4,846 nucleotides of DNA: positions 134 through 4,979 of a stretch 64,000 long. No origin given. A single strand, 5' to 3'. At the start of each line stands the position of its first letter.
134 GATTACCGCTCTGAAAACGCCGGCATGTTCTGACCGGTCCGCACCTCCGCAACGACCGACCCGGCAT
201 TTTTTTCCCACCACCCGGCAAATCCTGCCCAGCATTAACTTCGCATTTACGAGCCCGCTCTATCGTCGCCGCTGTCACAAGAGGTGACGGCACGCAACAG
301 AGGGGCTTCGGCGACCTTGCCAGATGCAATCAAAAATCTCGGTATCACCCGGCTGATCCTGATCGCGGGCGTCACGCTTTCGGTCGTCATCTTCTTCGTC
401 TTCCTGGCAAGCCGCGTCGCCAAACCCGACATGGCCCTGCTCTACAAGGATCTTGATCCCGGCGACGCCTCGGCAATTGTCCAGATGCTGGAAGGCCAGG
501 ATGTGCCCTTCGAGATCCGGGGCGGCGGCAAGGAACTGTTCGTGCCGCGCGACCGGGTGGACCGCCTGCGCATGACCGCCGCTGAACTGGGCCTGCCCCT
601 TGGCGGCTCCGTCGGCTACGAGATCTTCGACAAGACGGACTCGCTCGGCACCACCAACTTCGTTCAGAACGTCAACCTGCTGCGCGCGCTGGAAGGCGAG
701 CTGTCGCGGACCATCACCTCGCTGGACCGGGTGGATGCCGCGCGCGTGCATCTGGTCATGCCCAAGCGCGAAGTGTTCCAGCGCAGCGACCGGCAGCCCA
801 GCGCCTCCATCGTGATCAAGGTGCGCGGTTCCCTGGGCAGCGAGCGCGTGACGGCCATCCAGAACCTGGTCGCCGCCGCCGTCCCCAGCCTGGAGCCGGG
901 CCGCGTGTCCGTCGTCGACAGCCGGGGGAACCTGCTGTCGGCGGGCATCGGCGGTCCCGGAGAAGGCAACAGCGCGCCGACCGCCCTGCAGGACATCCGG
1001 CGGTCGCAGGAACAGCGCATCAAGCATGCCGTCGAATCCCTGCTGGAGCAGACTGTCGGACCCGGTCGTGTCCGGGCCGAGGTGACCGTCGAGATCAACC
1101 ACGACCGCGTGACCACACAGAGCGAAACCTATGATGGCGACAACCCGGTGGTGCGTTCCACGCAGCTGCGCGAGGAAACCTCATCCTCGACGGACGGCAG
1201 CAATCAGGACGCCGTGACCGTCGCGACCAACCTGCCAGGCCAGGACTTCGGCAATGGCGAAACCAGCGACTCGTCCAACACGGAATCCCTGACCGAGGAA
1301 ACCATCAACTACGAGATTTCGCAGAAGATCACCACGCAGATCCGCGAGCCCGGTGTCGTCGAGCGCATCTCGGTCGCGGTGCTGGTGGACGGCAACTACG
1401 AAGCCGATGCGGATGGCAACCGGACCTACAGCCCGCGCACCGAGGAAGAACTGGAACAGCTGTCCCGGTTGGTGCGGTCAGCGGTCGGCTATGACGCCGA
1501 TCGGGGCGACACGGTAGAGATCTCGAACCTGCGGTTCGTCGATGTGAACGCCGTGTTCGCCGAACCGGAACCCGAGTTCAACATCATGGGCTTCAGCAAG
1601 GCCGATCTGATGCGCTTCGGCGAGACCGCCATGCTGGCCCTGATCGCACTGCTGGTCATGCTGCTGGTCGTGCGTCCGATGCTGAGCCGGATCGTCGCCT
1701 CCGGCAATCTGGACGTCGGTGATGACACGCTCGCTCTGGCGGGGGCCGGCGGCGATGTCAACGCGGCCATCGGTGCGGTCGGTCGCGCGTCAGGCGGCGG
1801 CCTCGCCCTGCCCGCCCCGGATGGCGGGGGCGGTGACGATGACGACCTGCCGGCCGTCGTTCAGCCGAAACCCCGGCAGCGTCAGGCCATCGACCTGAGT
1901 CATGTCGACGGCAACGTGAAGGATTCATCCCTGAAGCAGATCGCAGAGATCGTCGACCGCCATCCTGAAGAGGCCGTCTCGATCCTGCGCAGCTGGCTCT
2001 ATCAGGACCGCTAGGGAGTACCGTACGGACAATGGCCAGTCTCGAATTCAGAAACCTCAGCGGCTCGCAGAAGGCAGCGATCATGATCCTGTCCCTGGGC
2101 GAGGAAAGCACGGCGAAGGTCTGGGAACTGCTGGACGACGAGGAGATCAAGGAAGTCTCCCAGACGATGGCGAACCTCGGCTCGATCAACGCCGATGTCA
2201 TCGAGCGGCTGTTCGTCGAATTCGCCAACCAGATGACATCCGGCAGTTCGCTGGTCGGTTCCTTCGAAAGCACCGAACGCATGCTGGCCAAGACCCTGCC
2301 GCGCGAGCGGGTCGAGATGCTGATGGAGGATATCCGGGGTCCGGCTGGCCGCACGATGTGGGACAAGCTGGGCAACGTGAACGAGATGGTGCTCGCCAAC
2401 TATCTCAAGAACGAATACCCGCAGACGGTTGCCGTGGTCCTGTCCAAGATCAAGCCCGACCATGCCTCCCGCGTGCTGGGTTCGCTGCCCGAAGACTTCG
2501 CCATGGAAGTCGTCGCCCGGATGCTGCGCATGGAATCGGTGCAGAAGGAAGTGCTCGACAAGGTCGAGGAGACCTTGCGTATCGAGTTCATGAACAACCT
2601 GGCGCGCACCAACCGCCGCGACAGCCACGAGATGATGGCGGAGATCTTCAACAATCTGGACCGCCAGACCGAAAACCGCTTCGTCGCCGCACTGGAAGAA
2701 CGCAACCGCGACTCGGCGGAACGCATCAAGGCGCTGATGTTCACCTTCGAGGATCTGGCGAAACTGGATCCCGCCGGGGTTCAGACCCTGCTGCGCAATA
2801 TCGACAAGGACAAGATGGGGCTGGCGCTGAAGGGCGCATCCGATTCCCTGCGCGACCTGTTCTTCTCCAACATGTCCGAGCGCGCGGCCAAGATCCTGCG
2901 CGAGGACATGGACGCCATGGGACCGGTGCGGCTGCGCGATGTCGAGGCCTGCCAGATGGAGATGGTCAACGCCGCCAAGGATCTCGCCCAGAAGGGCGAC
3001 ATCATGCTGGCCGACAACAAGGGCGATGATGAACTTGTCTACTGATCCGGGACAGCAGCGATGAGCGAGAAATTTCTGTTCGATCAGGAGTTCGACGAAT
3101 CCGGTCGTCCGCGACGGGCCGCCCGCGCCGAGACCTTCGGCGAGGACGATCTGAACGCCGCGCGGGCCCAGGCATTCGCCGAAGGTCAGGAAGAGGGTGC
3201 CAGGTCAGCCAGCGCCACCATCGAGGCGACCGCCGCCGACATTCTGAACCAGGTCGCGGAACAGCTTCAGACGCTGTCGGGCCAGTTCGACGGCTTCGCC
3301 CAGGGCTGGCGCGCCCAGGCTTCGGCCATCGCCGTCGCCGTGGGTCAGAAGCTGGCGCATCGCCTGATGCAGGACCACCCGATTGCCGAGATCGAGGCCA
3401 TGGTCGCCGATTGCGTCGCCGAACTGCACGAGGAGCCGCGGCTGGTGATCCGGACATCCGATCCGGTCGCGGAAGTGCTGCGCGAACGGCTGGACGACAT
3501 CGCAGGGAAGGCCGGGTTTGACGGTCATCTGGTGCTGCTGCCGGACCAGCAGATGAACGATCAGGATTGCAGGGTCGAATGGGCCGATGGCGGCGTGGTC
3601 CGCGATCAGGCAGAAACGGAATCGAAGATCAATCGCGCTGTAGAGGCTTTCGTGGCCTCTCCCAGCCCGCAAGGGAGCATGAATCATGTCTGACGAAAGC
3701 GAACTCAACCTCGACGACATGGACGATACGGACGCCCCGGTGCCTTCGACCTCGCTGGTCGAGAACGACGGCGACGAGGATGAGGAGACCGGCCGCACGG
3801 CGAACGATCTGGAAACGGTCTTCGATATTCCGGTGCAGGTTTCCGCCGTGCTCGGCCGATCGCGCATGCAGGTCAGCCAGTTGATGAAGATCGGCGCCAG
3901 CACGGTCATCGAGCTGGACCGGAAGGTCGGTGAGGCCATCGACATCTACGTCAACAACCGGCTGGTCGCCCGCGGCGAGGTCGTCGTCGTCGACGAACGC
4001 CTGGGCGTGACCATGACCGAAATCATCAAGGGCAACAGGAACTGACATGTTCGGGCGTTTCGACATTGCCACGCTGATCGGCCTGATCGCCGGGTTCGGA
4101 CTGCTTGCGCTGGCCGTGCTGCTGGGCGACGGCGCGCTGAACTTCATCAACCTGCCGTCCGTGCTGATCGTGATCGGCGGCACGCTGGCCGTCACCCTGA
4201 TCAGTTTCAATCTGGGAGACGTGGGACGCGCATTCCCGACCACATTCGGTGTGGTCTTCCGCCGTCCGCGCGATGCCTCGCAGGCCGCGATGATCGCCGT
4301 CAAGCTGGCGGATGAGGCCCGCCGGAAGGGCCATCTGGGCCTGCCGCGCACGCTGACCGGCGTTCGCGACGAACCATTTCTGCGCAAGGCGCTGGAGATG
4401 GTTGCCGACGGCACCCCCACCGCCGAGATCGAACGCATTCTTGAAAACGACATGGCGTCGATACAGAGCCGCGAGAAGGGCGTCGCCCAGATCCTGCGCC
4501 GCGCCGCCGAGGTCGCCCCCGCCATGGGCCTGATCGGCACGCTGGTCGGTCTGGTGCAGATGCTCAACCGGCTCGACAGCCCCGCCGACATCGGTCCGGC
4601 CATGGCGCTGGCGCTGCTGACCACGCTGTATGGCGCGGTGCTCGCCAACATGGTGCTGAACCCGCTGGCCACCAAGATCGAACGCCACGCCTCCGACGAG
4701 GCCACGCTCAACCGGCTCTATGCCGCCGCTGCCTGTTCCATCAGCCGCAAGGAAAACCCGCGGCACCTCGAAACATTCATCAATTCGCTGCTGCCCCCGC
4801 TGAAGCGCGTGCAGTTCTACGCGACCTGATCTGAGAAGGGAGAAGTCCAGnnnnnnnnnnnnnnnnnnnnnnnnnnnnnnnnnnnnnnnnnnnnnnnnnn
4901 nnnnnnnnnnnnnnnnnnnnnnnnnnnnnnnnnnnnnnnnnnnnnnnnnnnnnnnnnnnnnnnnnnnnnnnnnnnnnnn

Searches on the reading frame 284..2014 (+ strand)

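Call 65: search_protein_families(library=ncbifam, proteins=[window:284-2014:+], max_evalue=1e-10)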
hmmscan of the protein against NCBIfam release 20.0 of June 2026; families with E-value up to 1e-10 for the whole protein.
window:284-2014:+ (576 aa): 2 families
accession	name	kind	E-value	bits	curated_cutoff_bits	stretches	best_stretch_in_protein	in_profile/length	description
TIGR00206.1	fliF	equivalog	9.7e-83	279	129.75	1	24-471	24-486/555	flagellar basal-body MS-ring/collar protein FliF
TIGR02544.1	III_secr_YscJ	equivalog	8.2e-14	51.7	161.95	1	40-211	9-184/193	type III secretion system inner membrane ring lipoprotein SctJ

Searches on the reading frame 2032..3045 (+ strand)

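Call 65: search_protein_families(library=ncbifam, proteins=[window:2032-3045:+], max_evalue=1e-10)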
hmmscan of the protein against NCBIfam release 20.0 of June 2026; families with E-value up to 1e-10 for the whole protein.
window:2032-3045:+ (337 aa): 2 families
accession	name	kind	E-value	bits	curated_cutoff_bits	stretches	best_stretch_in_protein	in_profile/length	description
TIGR00207.1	fliG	equivalog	4.8e-75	253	226.7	1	1-335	1-337/338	flagellar motor switch protein FliG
NF004260.2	PRK05686.2-1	equivalog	2.6e-33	115.5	550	1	7-295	13-302/316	flagellar motor switch protein FliG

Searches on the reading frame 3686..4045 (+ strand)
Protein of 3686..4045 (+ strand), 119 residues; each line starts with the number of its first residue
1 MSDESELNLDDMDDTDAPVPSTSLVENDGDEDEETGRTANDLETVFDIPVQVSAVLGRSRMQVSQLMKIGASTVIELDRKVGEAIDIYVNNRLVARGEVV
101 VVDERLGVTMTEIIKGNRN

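Call 65: search_protein_families(library=ncbifam, proteins=[window:3686-4045:+], max_evalue=1e-10)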
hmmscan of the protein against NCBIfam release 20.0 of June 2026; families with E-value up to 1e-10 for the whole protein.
window:3686-4045:+ (119 aa): 8 families
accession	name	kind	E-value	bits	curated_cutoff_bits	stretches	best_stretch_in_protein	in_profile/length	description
TIGR02480.1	fliN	equivalog_domain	1.5e-28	98.5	84.05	1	42-115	2-75/77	flagellar motor switch protein FliN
NF005995.1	PRK08119.1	equivalog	3e-25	89.5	218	1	31-116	287-372/376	flagellar motor switch phosphatase FliY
TIGR02551.1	SpaO_YscQ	equivalog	1.6e-18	67.7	100.8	1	10-109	197-296/300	type III secretion system cytoplasmic ring protein SctQ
NF005275.1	PRK06782.1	equivalog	9e-17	61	681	1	4-114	408-516/516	flagellar motor switch protein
NF006273.1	PRK08433.1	equivalog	1.4e-16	60.7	114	1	33-116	6-89/100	flagellar motor switch protein FliN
NF005276.0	PRK06788.1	equivalog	8.6e-14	51.6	98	1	21-114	7-100/119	flagellar motor switch protein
NF006018.0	PRK08158.1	equivalog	9.1e-13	47.9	223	1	31-118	213-300/303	YscQ/HrcQ family type III secretion apparatus protein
NF006272.1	PRK08432.1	equivalog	2.6e-11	43.6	219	1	30-113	180-263/274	flagellar motor switch protein FliY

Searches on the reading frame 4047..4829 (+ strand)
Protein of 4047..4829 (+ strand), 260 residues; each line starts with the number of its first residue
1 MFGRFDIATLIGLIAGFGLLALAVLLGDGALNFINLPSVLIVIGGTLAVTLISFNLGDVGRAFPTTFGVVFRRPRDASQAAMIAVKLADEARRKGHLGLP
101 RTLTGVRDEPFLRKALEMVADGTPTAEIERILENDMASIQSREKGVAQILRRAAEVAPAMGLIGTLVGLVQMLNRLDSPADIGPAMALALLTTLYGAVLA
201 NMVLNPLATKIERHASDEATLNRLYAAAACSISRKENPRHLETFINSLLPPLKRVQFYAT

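Call 65: search_protein_families(library=ncbifam, proteins=[window:4047-4829:+], max_evalue=1e-10)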
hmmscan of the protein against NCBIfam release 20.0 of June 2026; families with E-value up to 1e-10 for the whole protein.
window:4047-4829:+ (260 aa): 7 families
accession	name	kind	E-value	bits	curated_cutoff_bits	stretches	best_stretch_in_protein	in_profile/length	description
NF006527.0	PRK08990.1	equivalog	6.7e-62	209.1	341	1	6-255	2-248/254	flagellar motor protein PomA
NF005383.1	PRK06926.1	equivalog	4.7e-55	186.5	394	1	4-246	3-247/271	flagellar motor protein MotP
NF006583.0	PRK09109.1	equivalog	1.9e-42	145.1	237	1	6-246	2-242/246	flagellar motor protein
NF005997.1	PRK08124.1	equivalog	9e-42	142.8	340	1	6-257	2-254/259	flagellar motor stator protein MotA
NF005237.0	PRK06743.1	equivalog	1.4e-41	142.6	373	1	4-242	17-258/277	flagellar motor protein MotP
NF006284.1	PRK08456.1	equivalog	1.9e-33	115.7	380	1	6-246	2-242/252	flagellar motor stator protein MotA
TIGR03818.1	MotA1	equivalog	4.6e-17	62.1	303.8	1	111-232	125-248/282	flagellar motor stator protein MotA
